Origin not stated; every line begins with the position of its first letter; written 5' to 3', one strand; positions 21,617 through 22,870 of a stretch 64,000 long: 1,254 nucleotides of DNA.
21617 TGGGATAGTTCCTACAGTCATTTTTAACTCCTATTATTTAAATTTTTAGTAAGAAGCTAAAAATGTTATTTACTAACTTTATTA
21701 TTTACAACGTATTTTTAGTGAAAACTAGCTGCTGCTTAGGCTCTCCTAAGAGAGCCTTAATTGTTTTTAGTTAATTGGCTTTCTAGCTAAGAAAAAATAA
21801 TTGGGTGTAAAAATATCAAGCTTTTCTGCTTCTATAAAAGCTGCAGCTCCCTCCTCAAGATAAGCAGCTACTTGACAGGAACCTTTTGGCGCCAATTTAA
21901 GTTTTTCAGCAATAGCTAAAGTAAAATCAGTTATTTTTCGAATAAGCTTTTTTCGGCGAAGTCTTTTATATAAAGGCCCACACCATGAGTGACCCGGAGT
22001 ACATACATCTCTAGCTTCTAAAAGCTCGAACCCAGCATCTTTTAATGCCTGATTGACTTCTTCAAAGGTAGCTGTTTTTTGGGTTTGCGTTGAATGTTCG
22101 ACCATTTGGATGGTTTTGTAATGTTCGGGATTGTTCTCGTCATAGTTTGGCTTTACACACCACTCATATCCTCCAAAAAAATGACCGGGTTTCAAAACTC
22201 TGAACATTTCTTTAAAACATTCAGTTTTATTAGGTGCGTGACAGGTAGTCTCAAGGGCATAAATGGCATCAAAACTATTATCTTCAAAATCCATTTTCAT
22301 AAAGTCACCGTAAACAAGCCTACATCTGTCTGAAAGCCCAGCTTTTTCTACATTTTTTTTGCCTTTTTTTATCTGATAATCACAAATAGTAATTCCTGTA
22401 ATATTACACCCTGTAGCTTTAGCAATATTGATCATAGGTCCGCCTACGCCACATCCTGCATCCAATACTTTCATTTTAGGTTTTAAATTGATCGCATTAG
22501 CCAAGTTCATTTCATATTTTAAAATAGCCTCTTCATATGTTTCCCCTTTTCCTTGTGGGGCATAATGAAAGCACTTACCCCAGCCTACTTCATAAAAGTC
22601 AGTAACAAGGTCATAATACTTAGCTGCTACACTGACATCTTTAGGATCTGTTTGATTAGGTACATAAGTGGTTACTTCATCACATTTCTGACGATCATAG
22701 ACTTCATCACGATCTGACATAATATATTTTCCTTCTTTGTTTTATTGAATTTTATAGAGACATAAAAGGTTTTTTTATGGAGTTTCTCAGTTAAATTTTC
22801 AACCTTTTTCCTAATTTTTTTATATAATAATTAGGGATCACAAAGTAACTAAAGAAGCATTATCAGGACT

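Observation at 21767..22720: Eukaryote-type sterol C-24 methyltransferase (ERG6/SMT)-like gene in a bacterium with no sterol pathway genes in view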

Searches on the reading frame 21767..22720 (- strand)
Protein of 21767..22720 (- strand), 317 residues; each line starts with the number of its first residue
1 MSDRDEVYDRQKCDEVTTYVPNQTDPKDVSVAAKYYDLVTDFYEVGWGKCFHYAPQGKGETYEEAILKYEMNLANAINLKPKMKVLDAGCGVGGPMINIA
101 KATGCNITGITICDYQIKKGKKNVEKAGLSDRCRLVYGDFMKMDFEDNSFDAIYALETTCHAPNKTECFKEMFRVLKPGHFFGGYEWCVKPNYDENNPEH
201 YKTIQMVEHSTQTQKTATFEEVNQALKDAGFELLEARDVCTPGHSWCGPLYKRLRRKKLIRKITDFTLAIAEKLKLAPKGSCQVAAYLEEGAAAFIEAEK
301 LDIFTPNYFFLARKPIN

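Call 3: search_protein_families(library=pfam, proteins=[window:21767-22720:-], max_evalue=0.01)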
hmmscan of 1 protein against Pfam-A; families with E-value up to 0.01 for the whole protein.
window:21767-22720:- (317 aa): 13 families
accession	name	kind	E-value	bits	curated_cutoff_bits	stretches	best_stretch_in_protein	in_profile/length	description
PF08241.18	Methyltransf_11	-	1.9e-21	76.9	21.2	1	86-179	1-90/95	Methyltransferase domain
PF13649.12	Methyltransf_25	-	2.7e-21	76.5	27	1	85-179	1-96/97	Methyltransferase domain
PF13847.12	Methyltransf_31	-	4.6e-19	69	27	1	80-182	2-107/145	Methyltransferase domain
PF02353.26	CMAS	-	4.9e-17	62.6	27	1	27-182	5-162/273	Mycolic acid cyclopropane synthetase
PF08498.15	Sterol_MT_C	-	1.2e-15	57.8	21.7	1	253-315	3-65/66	Sterol methyltransferase C-terminal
PF13489.12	Methyltransf_23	-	7.3e-15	55.5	27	1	79-235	20-163/164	Methyltransferase domain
PF08242.18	Methyltransf_12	-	2e-11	44.9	30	1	86-179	1-95/98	Methyltransferase domain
PF01209.24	Ubie_methyltran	-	3e-11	43.6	20.1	1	76-181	42-148/233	ubiE/COQ5 methyltransferase family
PF09445.16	Methyltransf_15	-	2.9e-07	30.6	22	1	84-216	3-116/165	RNA cap guanine-N2 methyltransferase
PF08123.19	DOT1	-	0.00011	22.3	23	1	58-150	19-110/205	Histone methylation protein DOT1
PF01135.25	PCMT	-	0.0013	19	20.3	1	75-155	67-148/210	Protein-L-isoaspartate(D-aspartate) O-methyltransferase (PCMT)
PF05175.20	MTS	-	0.0029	17.7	23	1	74-153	24-102/170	Methyltransferase small domain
PF03291.22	mRNA_G-N7_MeTrfase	-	0.0061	16.1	26.6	1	81-124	61-104/315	mRNA (guanine-N(7))-methyltransferase domain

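Call 4: search_protein_families(library=ncbifam, proteins=[window:21767-22720:-], max_evalue=0.01)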
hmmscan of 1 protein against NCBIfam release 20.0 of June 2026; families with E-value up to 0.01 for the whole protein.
window:21767-22720:- (317 aa): 43 families (the best 25 are shown)
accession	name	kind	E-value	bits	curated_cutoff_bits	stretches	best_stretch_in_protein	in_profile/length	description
NF045667.1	MTase_DVU1556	equivalog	1e-14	54.5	155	1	73-238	14-167/213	DVU_1556 family methyltransferase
NF041943.1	GPPMT_Stmyces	equivalog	1.2e-14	54.9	400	1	73-199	69-190/272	geranyl diphosphate 2-C-methyltransferase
NF008686.0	PRK11705.1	equivalog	1.4e-14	54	400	1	20-177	104-258/383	cyclopropane fatty acyl phospholipid synthase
NF053839.1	CPFASynBruc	equivalog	2.3e-14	53.2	600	1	32-162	122-252/410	cyclopropane fatty acid synthase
NF040703.1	cyclopro_CfaB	exception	3.8e-14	52.3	650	1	27-180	102-259/393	C17 cyclopropane fatty acid synthase CfaB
NF041675.1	sarc_dimgly_tmase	equivalog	9.3e-14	52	550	1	28-257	8-236/278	sarcosine/dimethylglycine N-methyltransferase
NF001243.0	PRK00216.1-4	equivalog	9.8e-14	51.2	235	1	73-180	39-147/237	demethylmenaquinone methyltransferase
TIGR01934.1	MenG_MenH_UbiE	subfamily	3.4e-12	46.1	158.35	1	73-182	31-139/223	ubiquinone/menaquinone biosynthesis methyltransferase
NF041536.1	ArsM_DUF2284_UU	exception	3.7e-12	45.3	575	1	82-179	77-175/459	arsenite methyltransferase/DUF2284 domain selenoprotein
TIGR02752.1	MenG_heptapren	equivalog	9.1e-12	45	419.85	1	72-180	36-145/231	demethylmenaquinone methyltransferase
NF045882.1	PLipidMtase_Leg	equivalog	1.6e-11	44.4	390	1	30-179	4-138/207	phospholipid N-methyltransferase PmtA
NF008823.0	PRK11873.1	subfamily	8.4e-11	41.9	263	1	77-180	73-177/272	arsenite methyltransferase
NF001244.0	PRK00216.1-5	equivalog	1.3e-10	40.9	216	1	74-181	41-150/236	bifunctional demethylmenaquinone methyltransferase/2-methoxy-6-polyprenyl-1,4-benzoquinol methylase UbiE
NF045823.1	PthPhpthDimycoMt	equivalog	3.4e-10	39.5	300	1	72-182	58-164/256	phthiotriol/phenolphthiotriol dimycocerosates methyltransferase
NF001242.0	PRK00216.1-3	equivalog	5.3e-10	39.1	351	1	78-182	67-173/258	bifunctional demethylmenaquinone methyltransferase/2-methoxy-6-polyprenyl-1,4-benzoquinol methylase UbiE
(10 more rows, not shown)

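Call 5: search_solved_structures(query=window:21767-22720:-, max_evalue=0.001, show_alignments=2)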
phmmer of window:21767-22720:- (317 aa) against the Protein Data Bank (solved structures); distinct sequences matched with E-value up to 0.001: 68 (the best 60 are shown).
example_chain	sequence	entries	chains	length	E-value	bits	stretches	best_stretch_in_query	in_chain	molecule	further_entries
8zc8_A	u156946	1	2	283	1.6e-23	86.8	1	63-179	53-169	MitM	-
21zq_A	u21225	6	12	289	1.7e-23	86.7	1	63-179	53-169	MitM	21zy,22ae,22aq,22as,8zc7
3bus_A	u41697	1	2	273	2.6e-23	86.1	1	34-180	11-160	Methyltransferase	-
6uv6_A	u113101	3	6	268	5.7e-19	71.8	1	59-187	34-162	D-glucose O-methyltransferase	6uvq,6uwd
4pne_A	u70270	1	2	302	5.6e-18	68.5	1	33-241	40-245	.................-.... protein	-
5wp4_A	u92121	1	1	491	3.1e-16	62.8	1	73-238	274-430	Phosphoethanolamine N-methyltransferase 1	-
5wp5_A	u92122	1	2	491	1.2e-15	60.9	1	76-238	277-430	Phosphomethylethanolamine N-methyltransferase 2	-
5gm1_A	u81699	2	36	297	3.7e-15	59.2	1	69-195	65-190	O-methylransferase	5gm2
2o57_A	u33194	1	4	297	5.5e-15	58.7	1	63-179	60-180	putative sarcosine dimethylglycine methyltransferase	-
3mgg_A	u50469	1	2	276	5.6e-13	52.1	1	79-181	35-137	Methyltransferase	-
7v6h_A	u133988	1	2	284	1.6e-11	47.3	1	78-242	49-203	Cyclopropane fatty-acyl-phospholipid synthase-like methyltransferase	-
4mwz_A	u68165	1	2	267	4.8e-11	45.7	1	74-241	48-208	Phosphoethanolamine N-methyltransferase, putative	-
4iv0_A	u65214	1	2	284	5.6e-11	45.5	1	74-241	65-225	Phosphoethanolamine N-methyltransferase, putative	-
3ujd_A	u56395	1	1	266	1.2e-10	44.4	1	71-235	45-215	Phosphoethanolamine N-methyltransferase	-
3uj6_A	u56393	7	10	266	1.2e-10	44.4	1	70-235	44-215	Phosphoethanolamine N-methyltransferase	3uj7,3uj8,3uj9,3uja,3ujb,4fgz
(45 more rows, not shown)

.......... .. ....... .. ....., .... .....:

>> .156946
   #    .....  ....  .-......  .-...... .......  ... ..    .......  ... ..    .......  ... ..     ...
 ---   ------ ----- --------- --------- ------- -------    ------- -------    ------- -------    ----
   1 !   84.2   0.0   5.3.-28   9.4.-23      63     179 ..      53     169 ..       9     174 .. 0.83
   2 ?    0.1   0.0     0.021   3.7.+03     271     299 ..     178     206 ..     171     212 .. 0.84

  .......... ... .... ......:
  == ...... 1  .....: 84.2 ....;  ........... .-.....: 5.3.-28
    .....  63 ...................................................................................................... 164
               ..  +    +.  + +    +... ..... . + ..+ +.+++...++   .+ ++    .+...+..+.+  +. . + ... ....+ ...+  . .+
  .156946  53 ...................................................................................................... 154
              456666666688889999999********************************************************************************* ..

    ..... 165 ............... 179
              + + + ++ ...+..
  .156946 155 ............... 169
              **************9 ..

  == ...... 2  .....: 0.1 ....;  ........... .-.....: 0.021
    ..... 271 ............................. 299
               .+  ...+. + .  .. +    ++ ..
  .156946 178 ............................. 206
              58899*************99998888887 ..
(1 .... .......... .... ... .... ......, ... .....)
